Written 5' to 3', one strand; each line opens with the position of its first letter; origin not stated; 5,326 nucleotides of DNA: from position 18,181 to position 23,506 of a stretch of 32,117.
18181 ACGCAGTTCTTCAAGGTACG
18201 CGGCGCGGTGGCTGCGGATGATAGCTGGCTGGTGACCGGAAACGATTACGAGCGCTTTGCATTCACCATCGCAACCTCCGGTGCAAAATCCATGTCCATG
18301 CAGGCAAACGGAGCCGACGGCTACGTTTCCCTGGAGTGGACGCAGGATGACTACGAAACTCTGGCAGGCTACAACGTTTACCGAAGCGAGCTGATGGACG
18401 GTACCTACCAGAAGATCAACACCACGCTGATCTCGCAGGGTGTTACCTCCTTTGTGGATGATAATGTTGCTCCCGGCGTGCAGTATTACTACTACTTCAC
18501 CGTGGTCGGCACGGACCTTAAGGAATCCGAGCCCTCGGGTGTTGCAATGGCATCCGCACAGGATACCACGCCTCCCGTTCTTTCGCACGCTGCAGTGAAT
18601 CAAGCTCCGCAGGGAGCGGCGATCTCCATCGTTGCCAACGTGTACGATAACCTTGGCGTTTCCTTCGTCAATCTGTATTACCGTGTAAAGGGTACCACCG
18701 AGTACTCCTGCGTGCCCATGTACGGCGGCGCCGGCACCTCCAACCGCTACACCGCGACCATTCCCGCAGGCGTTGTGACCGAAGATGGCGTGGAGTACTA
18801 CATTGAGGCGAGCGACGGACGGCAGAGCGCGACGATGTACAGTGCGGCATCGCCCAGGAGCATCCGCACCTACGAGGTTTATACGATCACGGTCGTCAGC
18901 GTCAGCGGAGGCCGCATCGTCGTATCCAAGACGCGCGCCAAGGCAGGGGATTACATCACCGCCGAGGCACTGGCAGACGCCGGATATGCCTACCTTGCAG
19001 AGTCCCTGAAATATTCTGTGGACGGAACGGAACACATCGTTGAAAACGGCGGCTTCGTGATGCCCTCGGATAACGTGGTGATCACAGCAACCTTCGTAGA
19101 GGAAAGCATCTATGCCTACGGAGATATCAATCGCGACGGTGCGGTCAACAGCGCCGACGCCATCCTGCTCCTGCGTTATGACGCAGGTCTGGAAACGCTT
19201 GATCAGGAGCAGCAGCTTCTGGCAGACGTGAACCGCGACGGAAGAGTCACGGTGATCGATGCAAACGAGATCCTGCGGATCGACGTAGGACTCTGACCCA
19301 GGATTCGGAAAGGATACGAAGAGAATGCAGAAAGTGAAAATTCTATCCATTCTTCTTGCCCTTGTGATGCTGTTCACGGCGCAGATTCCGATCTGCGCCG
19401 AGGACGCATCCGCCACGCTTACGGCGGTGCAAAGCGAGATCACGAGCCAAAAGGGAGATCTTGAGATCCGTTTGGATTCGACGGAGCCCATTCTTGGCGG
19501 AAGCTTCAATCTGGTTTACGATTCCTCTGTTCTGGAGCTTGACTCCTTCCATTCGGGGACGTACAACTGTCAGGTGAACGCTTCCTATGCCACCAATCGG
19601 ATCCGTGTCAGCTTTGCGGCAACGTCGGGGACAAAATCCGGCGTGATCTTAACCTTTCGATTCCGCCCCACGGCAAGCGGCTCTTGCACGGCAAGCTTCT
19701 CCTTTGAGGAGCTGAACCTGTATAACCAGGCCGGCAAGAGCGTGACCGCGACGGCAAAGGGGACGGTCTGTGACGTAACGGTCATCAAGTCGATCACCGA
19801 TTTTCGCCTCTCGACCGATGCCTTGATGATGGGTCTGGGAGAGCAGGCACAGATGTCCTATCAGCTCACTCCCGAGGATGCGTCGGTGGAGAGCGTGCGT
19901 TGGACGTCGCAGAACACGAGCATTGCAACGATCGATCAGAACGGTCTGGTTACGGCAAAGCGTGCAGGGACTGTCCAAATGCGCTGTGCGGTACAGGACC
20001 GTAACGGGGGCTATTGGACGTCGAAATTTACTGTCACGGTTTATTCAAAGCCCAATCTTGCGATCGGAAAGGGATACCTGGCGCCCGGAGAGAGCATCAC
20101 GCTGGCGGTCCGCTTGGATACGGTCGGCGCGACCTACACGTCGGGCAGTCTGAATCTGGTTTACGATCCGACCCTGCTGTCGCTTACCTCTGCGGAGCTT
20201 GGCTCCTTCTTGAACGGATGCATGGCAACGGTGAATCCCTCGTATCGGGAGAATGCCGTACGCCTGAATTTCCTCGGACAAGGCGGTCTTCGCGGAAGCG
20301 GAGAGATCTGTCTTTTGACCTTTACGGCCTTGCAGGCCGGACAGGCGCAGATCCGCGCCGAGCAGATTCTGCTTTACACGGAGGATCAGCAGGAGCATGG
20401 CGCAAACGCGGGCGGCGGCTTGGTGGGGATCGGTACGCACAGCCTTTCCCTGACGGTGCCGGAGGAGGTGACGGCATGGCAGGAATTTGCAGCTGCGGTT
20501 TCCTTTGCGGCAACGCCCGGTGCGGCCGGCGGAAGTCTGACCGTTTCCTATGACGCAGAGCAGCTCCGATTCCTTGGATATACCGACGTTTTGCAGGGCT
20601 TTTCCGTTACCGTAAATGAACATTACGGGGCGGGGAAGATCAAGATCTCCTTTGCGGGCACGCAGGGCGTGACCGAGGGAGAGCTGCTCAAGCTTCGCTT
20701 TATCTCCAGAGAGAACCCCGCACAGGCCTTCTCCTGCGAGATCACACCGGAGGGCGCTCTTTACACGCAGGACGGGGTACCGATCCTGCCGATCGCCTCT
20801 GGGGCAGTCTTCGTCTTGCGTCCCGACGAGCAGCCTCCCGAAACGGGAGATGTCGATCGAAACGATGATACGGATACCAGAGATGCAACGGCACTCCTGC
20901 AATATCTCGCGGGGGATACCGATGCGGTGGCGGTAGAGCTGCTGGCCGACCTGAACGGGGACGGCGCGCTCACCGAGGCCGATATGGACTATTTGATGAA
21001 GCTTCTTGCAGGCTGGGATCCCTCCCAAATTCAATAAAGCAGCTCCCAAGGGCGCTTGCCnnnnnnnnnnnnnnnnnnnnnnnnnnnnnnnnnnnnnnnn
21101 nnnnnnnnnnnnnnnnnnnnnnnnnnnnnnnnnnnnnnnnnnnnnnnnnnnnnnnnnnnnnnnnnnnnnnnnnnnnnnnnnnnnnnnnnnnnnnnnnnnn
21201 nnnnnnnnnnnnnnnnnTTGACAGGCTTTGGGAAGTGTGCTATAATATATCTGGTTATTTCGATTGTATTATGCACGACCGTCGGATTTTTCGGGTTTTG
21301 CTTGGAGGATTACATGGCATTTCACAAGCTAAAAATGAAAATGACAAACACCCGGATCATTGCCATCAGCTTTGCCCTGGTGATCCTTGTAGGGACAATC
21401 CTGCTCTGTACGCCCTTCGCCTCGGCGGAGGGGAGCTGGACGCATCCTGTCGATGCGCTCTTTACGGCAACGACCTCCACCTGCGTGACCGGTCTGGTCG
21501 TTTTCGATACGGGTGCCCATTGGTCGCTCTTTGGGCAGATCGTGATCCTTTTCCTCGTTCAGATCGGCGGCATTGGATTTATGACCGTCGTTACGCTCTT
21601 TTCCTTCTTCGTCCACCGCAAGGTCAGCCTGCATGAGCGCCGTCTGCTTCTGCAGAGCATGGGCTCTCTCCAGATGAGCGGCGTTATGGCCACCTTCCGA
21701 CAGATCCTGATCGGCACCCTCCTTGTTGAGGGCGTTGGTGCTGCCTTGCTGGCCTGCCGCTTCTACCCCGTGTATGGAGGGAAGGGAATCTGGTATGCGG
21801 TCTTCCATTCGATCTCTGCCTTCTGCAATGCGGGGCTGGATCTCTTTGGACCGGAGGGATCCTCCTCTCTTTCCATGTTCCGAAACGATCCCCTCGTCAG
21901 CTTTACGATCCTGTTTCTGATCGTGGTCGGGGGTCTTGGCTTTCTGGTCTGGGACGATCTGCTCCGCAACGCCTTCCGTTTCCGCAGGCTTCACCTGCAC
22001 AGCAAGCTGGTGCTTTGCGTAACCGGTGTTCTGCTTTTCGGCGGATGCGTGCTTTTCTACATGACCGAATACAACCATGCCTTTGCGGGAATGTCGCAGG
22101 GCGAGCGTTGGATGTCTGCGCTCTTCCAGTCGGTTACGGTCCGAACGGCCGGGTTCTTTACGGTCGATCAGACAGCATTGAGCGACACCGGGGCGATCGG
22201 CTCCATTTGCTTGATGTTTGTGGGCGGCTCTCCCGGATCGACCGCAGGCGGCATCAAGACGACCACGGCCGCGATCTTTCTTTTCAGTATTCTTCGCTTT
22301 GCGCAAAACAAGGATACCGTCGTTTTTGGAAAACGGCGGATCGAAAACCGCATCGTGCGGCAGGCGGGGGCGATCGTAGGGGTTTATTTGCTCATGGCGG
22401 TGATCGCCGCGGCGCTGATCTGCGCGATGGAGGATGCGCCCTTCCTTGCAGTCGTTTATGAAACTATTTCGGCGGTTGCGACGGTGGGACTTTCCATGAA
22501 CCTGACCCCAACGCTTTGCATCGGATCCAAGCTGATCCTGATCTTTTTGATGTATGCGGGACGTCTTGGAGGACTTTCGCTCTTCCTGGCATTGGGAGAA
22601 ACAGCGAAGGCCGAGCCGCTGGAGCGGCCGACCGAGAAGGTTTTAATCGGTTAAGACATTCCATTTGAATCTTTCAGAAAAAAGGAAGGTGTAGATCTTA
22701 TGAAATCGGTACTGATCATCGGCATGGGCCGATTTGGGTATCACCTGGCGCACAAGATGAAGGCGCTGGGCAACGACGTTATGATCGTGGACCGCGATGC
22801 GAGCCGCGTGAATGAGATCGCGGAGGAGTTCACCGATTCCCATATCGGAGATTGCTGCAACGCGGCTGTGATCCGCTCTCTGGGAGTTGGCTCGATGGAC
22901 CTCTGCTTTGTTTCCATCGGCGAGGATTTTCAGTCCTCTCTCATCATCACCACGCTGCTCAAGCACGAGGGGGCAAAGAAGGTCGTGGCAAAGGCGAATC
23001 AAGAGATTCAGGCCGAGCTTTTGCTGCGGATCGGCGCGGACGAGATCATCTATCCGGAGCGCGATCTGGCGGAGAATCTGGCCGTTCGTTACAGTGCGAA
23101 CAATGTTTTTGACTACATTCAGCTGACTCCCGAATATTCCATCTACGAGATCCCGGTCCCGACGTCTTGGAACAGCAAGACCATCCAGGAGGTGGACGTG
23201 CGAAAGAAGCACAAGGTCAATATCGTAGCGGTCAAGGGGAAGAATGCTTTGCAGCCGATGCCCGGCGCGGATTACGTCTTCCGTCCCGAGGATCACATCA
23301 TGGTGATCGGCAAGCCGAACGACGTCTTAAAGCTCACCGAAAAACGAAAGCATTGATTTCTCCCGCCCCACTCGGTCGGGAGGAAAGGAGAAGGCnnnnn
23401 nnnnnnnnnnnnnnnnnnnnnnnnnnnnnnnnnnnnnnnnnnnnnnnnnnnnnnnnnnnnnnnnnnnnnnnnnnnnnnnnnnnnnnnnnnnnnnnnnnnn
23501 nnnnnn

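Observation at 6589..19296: Giant (12.7 kb) modular S8 protease with an unusual domain series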

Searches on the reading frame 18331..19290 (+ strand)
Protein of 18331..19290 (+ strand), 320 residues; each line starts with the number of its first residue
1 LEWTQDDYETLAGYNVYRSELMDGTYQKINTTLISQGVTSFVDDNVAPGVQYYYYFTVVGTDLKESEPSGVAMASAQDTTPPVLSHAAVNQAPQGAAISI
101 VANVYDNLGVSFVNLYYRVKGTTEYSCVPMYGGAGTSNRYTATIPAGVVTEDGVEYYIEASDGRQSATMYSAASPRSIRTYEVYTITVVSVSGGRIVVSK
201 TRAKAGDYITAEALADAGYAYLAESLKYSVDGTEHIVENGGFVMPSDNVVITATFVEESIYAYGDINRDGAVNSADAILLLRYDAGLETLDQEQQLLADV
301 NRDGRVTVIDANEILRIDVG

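Call 11: search_protein_families(library=pfam, proteins=[window:18331-19290:+], max_evalue=1)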
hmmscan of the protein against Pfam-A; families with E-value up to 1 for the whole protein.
window:18331-19290:+ (320 aa): 4 families
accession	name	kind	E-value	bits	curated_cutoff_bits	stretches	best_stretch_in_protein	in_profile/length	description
PF00404.24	Dockerin_1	-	1.2e-11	45.1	22.9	1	263-313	1-51/57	Dockerin type I domain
PF18998.6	Flg_new_2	-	8.2e-08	32.6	23.6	1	184-257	1-71/73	Divergent InlB B-repeat domain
PF22959.3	Ig_NUP210_15th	-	0.15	12.1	27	1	81-113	13-45/102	NUP210 Ig-like domain 15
PF13202.12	EF-hand_5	-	0.23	11.5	25.9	0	298-308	8-18/25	EF hand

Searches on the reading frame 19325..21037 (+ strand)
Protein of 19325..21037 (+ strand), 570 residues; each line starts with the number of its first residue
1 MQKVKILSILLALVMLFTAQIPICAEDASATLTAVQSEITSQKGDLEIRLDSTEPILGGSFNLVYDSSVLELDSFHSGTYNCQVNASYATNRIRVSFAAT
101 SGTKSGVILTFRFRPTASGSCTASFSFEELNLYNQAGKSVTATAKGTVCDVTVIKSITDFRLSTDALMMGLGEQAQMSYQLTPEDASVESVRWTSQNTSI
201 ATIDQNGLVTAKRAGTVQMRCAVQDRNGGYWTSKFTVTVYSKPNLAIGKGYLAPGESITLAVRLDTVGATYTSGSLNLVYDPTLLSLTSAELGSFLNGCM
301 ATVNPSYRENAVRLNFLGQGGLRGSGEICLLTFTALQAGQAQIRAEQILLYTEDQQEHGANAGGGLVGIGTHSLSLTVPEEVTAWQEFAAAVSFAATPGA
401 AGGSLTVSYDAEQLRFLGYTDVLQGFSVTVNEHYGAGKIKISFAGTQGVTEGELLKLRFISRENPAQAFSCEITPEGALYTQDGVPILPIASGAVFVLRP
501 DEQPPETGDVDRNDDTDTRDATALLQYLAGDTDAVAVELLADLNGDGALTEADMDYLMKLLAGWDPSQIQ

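Call 12: search_protein_families(library=pfam, proteins=[window:19325-21037:+], max_evalue=0.001)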
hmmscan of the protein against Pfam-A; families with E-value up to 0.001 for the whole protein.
window:19325-21037:+ (570 aa): 3 families
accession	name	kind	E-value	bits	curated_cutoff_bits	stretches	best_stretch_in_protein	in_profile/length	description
PF00963.24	Cohesin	-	5e-17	62.8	24.1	2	246-343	4-112/139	Cohesin domain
PF02368.24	Big_2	-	3.8e-13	49.6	22.8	1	158-228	3-73/79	Bacterial Ig-like domain (group 2)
PF00404.24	Dockerin_1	-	3.2e-05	24.5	22.9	1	508-561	2-56/57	Dockerin type I domain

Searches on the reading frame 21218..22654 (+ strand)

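Call 12: search_protein_families(library=pfam, proteins=[window:21218-22654:+], max_evalue=0.001)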
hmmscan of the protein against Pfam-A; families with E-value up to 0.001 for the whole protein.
window:21218-22654:+ (478 aa): 1 family
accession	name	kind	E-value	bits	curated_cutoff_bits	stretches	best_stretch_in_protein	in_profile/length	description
PF02386.22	TrkH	-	2.3e-51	175.3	27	1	37-458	27-489/502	Cation transport protein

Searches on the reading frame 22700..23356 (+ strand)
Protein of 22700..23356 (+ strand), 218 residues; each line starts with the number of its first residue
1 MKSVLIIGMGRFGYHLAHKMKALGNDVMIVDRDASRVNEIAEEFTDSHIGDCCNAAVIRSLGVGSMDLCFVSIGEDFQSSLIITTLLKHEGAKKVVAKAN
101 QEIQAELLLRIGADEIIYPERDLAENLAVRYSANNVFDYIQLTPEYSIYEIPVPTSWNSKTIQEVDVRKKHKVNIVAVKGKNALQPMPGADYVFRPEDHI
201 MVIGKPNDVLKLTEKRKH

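Call 13: search_protein_families(library=pfam, proteins=[window:22700-23356:+], max_evalue=0.001)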
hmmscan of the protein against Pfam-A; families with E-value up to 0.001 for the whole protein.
window:22700-23356:+ (218 aa): 8 families
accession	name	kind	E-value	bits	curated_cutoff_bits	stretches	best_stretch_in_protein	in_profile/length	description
PF02254.24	TrkA_N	-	3.9e-27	95.3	23.8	1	4-119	1-116/116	TrkA-N domain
PF02080.26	TrkA_C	-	8.9e-12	45.2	27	1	149-214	4-68/71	TrkA-C domain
PF03807.23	F420_oxidored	-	2.1e-05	25.5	21.6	1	4-45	2-45/94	NADP oxidoreductase coenzyme F420-dependent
PF01488.26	Shikimate_DH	-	2.1e-05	25.1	24.3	1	2-49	13-61/138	Shikimate / quinate 5-dehydrogenase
PF00107.32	ADH_zinc_N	-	3.7e-05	24.1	31.8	0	82-136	5-62/129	Zinc-binding dehydrogenase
PF02826.25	2-Hacid_dh_C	-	0.00012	21.9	25.1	1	2-42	37-77/178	D-isomer specific 2-hydroxyacid dehydrogenase, NAD binding domain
PF02558.23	ApbA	-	0.00022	21.3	22.2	0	4-51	1-47/150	Ketopantoate reductase PanE/ApbA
PF03446.21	NAD_binding_2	-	0.00037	21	21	1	5-52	3-43/161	NAD binding domain of 6-phosphogluconate dehydrogenase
